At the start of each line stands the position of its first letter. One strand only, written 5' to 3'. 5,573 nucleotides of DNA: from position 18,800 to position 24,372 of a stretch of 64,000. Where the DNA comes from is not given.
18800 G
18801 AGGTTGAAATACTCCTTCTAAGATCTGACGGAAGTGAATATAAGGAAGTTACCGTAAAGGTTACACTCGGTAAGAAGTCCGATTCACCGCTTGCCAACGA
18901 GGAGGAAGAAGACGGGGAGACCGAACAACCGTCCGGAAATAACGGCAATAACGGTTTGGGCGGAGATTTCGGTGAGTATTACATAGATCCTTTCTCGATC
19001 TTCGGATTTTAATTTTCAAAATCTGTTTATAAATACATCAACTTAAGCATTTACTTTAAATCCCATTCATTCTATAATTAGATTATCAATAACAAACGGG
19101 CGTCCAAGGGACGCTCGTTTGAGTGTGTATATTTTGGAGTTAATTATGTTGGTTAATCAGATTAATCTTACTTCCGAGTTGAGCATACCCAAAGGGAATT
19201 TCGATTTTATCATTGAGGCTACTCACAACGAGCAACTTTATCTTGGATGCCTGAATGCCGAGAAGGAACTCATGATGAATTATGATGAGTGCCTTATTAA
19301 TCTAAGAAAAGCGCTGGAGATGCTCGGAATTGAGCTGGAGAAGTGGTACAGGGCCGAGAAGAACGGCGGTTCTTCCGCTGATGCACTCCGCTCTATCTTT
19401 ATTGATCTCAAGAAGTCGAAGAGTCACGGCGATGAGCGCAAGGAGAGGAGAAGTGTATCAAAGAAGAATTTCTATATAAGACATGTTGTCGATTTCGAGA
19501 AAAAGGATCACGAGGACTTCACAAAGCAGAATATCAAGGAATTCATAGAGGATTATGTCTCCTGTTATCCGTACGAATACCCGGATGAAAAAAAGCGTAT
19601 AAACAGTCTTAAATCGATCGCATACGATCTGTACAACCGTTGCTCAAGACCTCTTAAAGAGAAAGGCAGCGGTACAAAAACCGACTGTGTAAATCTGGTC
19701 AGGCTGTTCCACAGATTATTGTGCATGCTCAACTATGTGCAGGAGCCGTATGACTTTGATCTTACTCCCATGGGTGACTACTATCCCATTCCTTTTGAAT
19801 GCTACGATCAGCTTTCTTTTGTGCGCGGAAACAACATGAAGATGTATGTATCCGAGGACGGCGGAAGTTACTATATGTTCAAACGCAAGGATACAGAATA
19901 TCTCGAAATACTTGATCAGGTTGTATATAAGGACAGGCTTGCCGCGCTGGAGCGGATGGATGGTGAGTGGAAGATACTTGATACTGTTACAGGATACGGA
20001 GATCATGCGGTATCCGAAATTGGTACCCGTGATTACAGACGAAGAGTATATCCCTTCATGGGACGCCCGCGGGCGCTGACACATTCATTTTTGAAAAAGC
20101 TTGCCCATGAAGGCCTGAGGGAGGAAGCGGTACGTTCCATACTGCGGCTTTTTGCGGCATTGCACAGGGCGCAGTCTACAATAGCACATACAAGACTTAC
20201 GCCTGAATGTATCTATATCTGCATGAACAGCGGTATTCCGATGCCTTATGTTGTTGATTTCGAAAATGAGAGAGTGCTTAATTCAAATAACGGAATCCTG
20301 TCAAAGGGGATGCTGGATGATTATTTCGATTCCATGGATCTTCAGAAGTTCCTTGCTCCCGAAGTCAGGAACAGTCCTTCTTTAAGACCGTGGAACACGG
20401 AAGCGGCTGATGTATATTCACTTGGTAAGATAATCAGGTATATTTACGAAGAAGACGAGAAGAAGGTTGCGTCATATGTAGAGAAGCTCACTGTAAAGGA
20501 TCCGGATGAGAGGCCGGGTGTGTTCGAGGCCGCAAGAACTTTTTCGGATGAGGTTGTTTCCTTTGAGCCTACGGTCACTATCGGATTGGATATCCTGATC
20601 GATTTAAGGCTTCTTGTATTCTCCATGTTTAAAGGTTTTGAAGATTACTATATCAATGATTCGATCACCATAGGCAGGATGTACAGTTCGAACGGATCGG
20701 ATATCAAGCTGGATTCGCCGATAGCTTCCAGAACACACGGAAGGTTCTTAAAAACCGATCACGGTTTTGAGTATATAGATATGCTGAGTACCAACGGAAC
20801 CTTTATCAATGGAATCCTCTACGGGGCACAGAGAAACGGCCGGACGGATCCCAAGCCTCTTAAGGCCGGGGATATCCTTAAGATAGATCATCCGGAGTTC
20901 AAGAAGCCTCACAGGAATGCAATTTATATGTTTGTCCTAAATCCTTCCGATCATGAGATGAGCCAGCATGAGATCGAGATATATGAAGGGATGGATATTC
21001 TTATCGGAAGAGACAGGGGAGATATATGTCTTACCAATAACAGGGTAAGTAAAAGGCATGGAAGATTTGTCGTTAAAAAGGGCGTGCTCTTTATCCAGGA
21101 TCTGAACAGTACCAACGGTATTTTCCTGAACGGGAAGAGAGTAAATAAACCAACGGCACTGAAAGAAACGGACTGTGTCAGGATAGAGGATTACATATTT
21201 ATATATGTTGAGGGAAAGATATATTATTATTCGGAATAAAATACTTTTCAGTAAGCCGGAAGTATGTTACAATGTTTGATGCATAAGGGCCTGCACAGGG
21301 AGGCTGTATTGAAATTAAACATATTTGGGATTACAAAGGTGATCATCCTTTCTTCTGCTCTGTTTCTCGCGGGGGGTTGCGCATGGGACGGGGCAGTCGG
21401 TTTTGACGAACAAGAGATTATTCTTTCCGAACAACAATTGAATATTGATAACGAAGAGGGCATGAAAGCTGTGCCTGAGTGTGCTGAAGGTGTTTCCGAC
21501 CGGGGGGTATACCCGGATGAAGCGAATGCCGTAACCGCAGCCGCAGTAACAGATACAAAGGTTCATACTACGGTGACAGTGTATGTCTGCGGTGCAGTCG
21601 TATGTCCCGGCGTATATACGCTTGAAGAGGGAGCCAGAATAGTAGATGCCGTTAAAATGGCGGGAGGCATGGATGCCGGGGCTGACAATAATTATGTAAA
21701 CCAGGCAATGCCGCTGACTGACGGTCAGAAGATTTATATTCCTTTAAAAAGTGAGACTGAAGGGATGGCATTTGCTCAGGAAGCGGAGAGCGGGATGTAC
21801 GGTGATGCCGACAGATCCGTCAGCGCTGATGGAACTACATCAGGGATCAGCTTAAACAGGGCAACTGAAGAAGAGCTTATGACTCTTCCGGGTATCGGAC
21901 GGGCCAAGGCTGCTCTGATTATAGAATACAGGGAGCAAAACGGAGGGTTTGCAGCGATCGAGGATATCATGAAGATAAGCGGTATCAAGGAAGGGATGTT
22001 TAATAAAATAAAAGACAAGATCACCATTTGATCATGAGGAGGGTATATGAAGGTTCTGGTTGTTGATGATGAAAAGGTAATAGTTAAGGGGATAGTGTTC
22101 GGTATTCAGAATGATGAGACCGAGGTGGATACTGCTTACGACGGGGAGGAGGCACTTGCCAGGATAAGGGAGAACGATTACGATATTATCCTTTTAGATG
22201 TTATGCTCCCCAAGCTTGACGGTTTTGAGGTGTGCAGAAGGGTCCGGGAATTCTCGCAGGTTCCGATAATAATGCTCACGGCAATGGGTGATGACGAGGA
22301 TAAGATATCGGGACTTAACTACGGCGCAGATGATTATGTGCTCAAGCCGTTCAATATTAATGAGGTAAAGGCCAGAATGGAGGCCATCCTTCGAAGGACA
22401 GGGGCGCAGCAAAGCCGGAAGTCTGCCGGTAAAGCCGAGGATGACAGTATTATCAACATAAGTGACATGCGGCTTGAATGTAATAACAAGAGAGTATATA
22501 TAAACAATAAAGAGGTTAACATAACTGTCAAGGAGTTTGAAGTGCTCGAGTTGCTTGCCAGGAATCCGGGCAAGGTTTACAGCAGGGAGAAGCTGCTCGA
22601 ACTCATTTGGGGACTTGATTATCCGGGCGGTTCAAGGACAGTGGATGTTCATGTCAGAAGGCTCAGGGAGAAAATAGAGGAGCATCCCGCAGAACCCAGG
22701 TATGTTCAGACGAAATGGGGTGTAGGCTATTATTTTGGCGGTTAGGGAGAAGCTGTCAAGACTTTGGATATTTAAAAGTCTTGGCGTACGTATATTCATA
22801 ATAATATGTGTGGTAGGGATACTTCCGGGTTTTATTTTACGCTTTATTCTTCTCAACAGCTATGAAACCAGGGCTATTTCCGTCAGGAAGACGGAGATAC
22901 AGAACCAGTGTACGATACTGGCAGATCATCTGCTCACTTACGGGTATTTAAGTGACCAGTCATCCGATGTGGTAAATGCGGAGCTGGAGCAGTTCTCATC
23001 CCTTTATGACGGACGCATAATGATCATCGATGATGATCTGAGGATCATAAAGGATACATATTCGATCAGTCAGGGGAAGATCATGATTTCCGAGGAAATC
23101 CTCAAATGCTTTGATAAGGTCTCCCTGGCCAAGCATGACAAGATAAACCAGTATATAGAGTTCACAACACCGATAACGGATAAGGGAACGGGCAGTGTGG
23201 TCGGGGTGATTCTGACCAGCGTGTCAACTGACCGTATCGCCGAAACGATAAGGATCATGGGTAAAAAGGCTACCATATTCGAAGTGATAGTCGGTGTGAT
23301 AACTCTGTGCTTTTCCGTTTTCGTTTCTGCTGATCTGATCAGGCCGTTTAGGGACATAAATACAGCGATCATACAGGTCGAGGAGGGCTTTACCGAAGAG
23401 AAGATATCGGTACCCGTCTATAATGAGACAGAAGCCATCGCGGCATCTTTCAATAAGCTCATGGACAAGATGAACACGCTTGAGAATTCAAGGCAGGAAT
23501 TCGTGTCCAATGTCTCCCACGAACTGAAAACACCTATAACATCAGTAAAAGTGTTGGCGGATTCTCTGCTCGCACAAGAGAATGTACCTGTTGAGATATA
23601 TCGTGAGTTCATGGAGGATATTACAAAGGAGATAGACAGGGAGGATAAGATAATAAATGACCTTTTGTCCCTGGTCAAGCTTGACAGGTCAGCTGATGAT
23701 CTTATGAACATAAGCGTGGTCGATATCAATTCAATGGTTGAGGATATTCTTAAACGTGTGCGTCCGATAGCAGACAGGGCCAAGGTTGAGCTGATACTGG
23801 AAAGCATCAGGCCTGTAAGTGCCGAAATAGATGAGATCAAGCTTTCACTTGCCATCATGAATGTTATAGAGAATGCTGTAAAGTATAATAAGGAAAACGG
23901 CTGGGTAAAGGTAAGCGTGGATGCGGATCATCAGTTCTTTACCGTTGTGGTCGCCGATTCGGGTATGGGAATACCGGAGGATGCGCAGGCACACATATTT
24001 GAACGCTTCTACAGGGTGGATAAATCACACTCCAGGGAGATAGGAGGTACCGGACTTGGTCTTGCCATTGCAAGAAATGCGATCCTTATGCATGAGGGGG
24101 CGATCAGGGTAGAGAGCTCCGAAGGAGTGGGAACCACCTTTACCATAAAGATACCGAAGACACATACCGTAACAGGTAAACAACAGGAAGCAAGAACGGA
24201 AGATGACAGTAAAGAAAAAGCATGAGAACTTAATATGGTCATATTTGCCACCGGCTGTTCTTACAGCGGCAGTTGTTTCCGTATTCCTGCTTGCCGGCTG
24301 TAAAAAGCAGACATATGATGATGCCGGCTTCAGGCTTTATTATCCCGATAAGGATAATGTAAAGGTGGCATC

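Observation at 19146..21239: Pseudokinase fused to tandem FHA domains and a DUF4145-like N-terminal domain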

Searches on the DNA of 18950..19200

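Call 79: search_rna_families(source=window, start=18950, end=19200, threshold=evalue, max_evalue=1)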
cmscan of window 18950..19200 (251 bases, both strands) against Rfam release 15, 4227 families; matches with E-value up to 1: 1.
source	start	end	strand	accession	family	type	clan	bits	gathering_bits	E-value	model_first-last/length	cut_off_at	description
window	18991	19120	+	RF01416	NrrF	Gene; antisense;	-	15.9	60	0.53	1-160/160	no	NrrF RNA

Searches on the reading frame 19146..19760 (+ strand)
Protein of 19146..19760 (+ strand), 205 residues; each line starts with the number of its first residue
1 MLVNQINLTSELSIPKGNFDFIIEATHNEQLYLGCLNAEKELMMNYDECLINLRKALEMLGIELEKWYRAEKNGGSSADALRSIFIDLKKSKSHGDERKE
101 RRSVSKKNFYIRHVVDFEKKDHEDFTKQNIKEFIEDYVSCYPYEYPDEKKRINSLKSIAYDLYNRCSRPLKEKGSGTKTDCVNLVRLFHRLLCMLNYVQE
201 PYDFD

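Call 65: search_protein_families(library=pfam, proteins=[window:19146-19760:+], max_evalue=10)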
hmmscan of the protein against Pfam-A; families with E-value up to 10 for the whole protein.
window:19146-19760:+ (205 aa): 3 families
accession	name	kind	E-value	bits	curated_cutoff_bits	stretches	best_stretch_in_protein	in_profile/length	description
PF11176.13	Tma16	-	0.0095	16.2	22.7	1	89-150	24-82/146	Translation machinery-associated protein 16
PF00305.24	Lipoxygenase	-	0.069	12.1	23.6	1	91-175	67-150/673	Lipoxygenase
PF16547.10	BLM10_N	-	0.26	12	27.2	1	120-163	27-70/81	Proteasome-substrate-size regulator, N-terminal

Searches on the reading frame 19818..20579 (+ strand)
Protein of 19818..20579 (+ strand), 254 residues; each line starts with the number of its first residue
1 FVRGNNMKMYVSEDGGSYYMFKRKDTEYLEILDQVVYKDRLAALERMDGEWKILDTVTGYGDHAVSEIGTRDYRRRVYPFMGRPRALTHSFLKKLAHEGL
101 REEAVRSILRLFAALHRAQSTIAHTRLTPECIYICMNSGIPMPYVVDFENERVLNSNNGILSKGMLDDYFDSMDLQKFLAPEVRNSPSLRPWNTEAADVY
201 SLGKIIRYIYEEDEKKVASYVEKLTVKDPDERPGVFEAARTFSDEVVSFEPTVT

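Call 16: search_solved_structures(query=A2, max_evalue=10, show_alignments=3)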
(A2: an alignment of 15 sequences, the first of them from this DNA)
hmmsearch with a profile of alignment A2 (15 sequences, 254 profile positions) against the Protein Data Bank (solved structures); distinct sequences matched with E-value up to 10: 95 (the best 60 are shown).
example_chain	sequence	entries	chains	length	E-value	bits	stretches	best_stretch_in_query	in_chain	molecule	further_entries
2w4j_A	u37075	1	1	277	0.00046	22.9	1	217-237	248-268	DEATH-ASSOCIATED PROTEIN KINASE 1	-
1wvw_A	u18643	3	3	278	0.00047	22.8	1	217-237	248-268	Death-associated protein kinase 1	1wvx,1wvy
4pf4_A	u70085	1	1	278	0.00049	22.8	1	217-237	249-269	Death-associated protein kinase 1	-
2y4p_A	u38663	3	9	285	0.00053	22.7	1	217-237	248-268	DEATH-ASSOCIATED PROTEIN KINASE 1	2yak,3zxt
1p4f_A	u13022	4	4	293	0.00058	22.5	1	217-237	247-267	Death-associated protein kinase 1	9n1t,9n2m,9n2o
5aut_A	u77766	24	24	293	0.00059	22.5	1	217-237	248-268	Death-associated protein kinase 1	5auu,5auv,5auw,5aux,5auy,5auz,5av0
1ig1_A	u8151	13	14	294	0.00059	22.5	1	217-237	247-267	death-associated protein kinase | Death-associated protein kinase 1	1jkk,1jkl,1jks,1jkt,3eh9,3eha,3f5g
3gu8_A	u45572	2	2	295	0.0006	22.5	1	217-237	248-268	Death-associated protein kinase 1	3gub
3f5u_A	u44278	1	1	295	0.00061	22.5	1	217-237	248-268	Death-associated protein kinase 1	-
3dfc_B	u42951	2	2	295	0.00064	22.4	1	217-237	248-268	Death-associated protein kinase 1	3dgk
2w4k_A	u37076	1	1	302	0.00066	22.3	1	217-237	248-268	DEATH-ASSOCIATED PROTEIN KINASE 1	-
9miu_A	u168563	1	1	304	0.00069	22.3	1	217-237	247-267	Death-associated protein kinase 1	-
4txc_A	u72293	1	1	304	0.00069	22.3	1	217-237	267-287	Death-associated protein kinase 1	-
2xzs_A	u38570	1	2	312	0.00075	22.2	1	217-237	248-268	DEATH ASSOCIATED KINASE 1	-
6qn4_A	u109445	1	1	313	0.00077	22.1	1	217-237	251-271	Death-associated protein kinase 1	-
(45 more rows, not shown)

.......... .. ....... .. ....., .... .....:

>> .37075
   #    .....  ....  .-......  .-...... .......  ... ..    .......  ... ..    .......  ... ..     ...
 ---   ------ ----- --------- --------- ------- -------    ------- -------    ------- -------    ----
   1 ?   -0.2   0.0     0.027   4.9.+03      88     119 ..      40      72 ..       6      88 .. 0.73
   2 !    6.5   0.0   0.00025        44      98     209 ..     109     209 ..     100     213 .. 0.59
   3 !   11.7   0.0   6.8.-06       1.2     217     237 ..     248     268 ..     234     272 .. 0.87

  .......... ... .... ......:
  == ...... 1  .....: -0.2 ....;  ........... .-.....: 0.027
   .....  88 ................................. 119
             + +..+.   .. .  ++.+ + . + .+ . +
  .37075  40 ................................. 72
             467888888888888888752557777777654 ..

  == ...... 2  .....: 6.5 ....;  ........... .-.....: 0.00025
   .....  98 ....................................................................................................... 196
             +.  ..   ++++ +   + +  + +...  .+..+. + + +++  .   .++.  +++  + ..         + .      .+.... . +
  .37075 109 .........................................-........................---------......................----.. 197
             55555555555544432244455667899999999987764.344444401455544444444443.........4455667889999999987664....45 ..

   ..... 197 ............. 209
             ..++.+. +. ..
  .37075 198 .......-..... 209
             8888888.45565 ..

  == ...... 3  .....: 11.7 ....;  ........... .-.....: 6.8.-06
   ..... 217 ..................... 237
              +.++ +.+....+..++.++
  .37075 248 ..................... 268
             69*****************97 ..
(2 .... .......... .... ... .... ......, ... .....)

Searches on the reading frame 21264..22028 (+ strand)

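Call 19: search_protein_families(library=pfam, proteins=[window:21264-22028:+], max_evalue=0.001)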
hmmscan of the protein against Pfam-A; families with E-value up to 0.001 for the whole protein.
window:21264-22028:+ (255 aa): 5 families
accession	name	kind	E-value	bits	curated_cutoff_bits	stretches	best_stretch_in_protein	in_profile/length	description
PF12836.13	HHH_3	-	2.4e-18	66.4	27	1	193-254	4-65/65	Helix-hairpin-helix motif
PF00633.29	HHH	-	3.9e-10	39.5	24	1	196-222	4-30/30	Helix-hairpin-helix motif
PF10531.15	SLBB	-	5.4e-10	39.4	27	1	106-159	2-54/55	SLBB domain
PF22461.2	SLBB_2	-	3.2e-05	24.4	27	1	106-164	3-60/79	SLBB domain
PF14520.12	HHH_5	-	0.00083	20.2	27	0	197-221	29-53/57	Helix-hairpin-helix domain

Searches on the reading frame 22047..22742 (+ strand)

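Call 19: search_protein_families(library=pfam, proteins=[window:22047-22742:+], max_evalue=0.001)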
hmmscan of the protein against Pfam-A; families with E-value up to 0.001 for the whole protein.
window:22047-22742:+ (232 aa): 2 families
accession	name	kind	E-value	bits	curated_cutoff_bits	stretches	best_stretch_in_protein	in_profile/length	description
PF00072.30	Response_reg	-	2.2e-30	105.5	30.2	1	3-111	1-110/111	Response regulator receiver domain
PF00486.34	Trans_reg_C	-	4e-29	100.9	26.2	1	155-230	2-77/77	Transcriptional regulatory protein, C terminal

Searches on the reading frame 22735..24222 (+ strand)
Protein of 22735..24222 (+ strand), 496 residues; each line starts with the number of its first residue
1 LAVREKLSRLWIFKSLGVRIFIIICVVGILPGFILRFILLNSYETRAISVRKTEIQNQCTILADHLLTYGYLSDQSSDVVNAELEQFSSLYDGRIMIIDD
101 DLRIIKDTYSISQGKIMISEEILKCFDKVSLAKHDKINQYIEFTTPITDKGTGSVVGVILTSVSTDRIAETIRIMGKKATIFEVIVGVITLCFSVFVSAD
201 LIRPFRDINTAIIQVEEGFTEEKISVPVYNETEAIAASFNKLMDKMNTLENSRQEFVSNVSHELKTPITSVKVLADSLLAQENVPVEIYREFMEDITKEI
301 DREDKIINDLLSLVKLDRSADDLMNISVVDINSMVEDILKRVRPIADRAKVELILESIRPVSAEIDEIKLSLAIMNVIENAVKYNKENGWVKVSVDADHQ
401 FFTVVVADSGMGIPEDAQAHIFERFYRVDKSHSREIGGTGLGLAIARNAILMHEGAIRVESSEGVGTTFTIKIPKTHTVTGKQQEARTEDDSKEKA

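Call 19: search_protein_families(library=pfam, proteins=[window:22735-24222:+], max_evalue=0.001)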
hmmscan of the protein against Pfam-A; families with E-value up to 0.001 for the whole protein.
window:22735-24222:+ (496 aa): 3 families
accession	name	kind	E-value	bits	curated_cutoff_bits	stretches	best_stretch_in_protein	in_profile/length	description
PF02518.31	HATPase_c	-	3.6e-28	98.7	26.4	1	366-476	2-110/111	Histidine kinase-, DNA gyrase B-, and HSP90-like ATPase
PF00512.31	HisKA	-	4.3e-14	52.8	26.9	1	252-317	1-64/66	His Kinase A (phospho-acceptor) domain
PF13581.12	HATPase_c_2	-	2.2e-05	24.9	27.4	1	357-443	21-104/127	Histidine kinase-like ATPase domain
